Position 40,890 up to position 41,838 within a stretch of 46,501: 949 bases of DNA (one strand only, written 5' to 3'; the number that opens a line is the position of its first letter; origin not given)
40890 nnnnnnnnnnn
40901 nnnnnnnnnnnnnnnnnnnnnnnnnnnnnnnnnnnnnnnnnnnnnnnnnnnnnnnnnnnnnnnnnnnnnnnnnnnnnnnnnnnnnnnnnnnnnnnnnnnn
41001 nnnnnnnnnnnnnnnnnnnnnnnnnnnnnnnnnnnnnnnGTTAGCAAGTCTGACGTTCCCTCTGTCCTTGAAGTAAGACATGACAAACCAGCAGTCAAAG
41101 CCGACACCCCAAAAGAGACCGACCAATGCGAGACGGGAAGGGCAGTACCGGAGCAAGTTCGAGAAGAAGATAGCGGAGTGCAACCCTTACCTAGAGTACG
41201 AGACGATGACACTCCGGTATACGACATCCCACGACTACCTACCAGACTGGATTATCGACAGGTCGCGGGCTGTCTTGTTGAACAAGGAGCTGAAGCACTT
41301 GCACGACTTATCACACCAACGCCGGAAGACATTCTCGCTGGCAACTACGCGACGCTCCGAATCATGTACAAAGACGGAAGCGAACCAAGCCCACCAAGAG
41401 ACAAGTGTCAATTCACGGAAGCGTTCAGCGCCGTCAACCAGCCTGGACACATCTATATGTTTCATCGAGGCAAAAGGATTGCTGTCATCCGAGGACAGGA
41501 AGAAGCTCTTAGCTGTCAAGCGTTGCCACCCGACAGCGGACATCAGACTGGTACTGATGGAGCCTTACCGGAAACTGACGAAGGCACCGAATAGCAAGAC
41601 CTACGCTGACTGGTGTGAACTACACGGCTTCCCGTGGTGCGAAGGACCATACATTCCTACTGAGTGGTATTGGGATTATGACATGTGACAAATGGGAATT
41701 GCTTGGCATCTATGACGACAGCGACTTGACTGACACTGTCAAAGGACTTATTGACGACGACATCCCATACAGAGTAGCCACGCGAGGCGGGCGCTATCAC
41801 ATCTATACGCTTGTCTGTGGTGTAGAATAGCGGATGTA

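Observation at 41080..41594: The primase-helicase ORF stays open for about 515 nt through the endonuclease I gene in a second frame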

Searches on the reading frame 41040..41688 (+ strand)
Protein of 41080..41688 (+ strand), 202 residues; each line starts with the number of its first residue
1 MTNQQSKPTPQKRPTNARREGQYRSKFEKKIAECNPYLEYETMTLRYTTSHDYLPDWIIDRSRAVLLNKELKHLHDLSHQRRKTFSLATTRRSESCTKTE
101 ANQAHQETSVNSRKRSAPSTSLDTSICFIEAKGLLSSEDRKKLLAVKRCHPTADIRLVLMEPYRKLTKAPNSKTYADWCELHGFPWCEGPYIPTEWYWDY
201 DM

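Call 3: search_protein_families(library=pfam, proteins=[window:41080-41688:+, window:41040-41594:+], max_evalue=1)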
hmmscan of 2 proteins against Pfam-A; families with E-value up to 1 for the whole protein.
window:41080-41688:+ (202 aa): 1 family
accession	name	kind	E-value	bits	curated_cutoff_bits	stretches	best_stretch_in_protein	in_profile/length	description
PF05367.17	Phage_endo_I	-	5.4e-19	68.7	29.1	1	117-197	53-130/149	Phage endonuclease I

window:41040-41594:+ (184 aa): 0 families

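Call 6: search_protein_families(library=phrogs, proteins=[window:41080-41688:+, window:41040-41594:+], max_evalue=0.1)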
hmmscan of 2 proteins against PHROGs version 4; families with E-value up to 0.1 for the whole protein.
window:41080-41688:+ (202 aa): 2 families
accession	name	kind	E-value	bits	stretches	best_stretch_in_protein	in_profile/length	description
phrog_945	-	DNA, RNA and nucleotide metabolism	1.1e-29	104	2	125-197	56-129/145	endonuclease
phrog_27028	-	DNA, RNA and nucleotide metabolism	2.1e-06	28.7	1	146-197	3-52/72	endonuclease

window:41040-41594:+ (184 aa): 0 families

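Call 13: find_homologous_proteins(query=window:41080-41688:+)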
Query window:41080-41688:+: 44 candidates shared short words with the query, none scored E <= 0.001.

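Call 14: search_protein_representatives(protein=window:41040-41594:+)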
Query: 184 residues. Proteins with E-value up to 0.001 (for the whole library): 11; up to 1e-10: 4; up to 1e-30: 1. The best 11 are listed.
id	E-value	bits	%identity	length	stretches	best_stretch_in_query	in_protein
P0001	9.6e-118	407.0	100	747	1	1-184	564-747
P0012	1.1e-19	87.4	28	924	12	62-106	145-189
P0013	4.3e-18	82.2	30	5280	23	106-142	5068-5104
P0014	1.9e-13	67.1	36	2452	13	95-137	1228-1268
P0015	8.5e-08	48.7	36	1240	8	140-168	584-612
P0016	1.8e-07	47.6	30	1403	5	137-167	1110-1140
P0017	2.2e-07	47.3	27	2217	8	29-136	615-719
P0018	2.1e-06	44.1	40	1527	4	52-88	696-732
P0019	5.0e-06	42.9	31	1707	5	138-169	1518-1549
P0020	4.4e-05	39.8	33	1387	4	138-169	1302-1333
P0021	8.8e-05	38.8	30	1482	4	34-75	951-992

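Call 54: predict_structure(protein=window:41040-41591:+)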
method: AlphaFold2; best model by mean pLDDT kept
length: 184 residues; sequences in the alignment: 1
mean_pLDDT: 37.1   pTM: 0.23
mean pLDDT of the five models: 37.1, 36.1, 34.4, 34.2, 26.7
residues with pLDDT >= 90: 0; 70-90: 0; 50-70: 6; < 50: 178
segments of 3 or more residues with pLDDT < 50: 1-4, 6-111, 113-178
pLDDT, mean of each block of 10 residues (from residue 1): 43 40 34 30 28 31 30 33 38 42 42 40 38 44 45 30 30 44 49
secondary structure, 60 per line:
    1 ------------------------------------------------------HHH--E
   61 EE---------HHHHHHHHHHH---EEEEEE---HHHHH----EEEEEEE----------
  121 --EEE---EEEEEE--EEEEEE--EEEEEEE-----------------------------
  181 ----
elements in order: E60-62 H72-82 E86-91 H95-99 E104-110 E123-125 E129-134 E137-142 E145-151

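Call 55: predict_structure(protein=window:41080-41685:+)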
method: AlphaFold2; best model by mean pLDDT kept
length: 202 residues; sequences in the alignment: 1
mean_pLDDT: 35.7   pTM: 0.26
mean pLDDT of the five models: 35.7, 34.5, 33.8, 32.6, 32.1
residues with pLDDT >= 90: 0; 70-90: 0; 50-70: 16; < 50: 186
segments of 3 or more residues with pLDDT < 50: 1-24, 26-28, 30-135, 151-202
pLDDT, mean of each block of 10 residues (from residue 1): 42 40 46 42 34 28 24 29 23 23 26 27 34 47 54 44 35 45 39 34 28
secondary structure, 60 per line:
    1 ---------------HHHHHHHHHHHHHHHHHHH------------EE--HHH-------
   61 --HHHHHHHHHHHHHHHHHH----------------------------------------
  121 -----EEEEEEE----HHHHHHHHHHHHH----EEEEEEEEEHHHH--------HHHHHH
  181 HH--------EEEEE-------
elements in order: H16-34 H63-80 E126-132 H137-149 E154-162 H163-166 H175-182 E191-195

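Call 72: search_solved_structures(query=window:41080-41685:+, max_evalue=0.01, show_alignments=1)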
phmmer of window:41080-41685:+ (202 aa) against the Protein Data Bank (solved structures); distinct sequences matched with E-value up to 0.01: 4.
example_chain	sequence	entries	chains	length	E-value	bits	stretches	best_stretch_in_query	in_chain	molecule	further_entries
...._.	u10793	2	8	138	4.6e-12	49.2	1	127-197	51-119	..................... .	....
3cae_A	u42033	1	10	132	8.9e-12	48.3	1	124-197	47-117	Endonuclease I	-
2pfj_A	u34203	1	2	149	9.4e-12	48.2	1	127-197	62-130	Endodeoxyribonuclease 1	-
1fzr_A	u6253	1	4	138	1.7e-11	47.3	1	127-197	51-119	ENDONUCLEASE I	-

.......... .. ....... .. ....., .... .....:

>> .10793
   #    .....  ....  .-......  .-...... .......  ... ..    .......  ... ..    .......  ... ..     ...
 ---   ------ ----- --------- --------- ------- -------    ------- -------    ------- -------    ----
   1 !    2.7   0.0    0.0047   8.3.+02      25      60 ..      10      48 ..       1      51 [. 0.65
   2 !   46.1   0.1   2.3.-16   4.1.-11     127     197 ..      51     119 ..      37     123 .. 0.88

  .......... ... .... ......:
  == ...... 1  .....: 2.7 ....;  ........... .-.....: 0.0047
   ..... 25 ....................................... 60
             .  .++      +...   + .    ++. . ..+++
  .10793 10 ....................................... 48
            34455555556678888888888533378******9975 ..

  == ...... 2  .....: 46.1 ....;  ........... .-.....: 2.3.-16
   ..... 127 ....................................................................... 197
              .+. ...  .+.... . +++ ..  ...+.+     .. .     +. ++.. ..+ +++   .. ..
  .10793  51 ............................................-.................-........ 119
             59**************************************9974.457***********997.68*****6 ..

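Call 73: search_solved_structures(query=window:41040-41591:+, max_evalue=1)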
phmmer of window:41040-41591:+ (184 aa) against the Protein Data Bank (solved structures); distinct sequences matched with E-value up to 1: 1.
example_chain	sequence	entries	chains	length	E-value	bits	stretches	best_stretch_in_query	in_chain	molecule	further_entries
2i3o_A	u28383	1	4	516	0.98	12.6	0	66-140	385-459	Gamma-glutamyltransferase related protein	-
